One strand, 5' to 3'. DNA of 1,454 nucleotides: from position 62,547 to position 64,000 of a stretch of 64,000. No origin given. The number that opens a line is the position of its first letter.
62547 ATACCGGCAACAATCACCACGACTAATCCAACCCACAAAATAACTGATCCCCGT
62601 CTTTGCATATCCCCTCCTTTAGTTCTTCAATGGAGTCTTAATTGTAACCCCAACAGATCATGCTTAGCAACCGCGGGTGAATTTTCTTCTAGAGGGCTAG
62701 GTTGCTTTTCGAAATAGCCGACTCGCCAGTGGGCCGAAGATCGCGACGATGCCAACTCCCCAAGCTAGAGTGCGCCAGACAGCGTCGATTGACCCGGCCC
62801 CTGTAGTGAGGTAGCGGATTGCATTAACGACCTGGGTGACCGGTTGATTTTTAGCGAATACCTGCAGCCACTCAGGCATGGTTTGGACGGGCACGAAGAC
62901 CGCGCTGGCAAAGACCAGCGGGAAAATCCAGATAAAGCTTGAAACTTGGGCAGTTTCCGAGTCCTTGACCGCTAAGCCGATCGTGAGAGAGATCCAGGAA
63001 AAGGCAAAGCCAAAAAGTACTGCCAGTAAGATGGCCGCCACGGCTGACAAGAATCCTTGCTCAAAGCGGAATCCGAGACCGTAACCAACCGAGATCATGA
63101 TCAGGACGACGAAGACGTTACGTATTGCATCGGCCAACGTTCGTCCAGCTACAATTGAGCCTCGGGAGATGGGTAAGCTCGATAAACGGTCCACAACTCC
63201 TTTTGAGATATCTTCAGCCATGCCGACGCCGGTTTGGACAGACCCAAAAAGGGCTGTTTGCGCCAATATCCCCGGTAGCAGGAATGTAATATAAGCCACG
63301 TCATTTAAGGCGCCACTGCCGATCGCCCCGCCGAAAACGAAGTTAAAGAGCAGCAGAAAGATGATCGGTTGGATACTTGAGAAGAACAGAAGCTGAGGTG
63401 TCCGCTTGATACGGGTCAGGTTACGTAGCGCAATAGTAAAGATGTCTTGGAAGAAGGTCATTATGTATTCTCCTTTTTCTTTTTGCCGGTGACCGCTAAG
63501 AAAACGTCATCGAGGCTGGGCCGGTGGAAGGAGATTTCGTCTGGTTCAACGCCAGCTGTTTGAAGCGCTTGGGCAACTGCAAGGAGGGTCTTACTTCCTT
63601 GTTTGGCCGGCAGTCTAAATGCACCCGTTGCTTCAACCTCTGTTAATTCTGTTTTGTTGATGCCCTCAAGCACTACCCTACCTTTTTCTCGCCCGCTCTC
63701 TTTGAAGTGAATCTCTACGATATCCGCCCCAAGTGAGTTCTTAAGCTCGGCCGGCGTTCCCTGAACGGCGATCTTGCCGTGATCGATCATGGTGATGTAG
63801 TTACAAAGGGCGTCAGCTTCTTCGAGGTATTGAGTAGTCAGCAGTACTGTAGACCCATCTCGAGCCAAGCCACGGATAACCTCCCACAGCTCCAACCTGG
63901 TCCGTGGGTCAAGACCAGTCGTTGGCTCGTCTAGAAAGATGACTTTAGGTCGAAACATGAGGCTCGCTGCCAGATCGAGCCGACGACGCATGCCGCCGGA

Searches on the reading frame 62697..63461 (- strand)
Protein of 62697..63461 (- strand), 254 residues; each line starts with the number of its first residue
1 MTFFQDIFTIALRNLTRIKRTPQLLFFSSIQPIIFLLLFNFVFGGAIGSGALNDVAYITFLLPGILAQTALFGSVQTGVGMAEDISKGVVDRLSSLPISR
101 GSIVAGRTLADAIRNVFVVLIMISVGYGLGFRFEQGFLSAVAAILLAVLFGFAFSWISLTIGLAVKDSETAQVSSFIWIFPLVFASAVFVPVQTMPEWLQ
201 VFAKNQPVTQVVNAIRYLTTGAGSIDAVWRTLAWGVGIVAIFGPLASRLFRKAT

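Call 78: search_protein_families(library=pfam, proteins=[window:62697-63461:-], max_evalue=0.001)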
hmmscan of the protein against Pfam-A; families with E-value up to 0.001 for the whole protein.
window:62697-63461:- (254 aa): 2 families
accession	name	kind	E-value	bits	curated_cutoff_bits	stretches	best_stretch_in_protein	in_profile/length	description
PF01061.29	ABC2_membrane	-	8.5e-31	107.6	26.9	1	7-217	3-208/211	ABC-2 type transporter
PF12698.13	ABC2_membrane_3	-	2e-22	80.2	31.6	1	56-246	159-345/347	ABC-2 family transporter protein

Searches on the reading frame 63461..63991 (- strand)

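Call 78: search_protein_families(library=pfam, proteins=[window:63461-63991:-], max_evalue=0.001)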
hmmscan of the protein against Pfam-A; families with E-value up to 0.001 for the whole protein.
window:63461-63991:- (176 aa): 2 families
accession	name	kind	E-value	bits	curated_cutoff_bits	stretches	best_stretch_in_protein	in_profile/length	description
PF13732.12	DrrA1-3_C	-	1.6e-08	35.5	27.4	1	78-167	1-80/81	ATP-binding protein DrrA1-3-like, C-terminal domain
PF13304.12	AAA_21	-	1.9e-05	25.3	27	1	4-54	244-298/304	AAA domain, putative AbiEii toxin, Type IV TA system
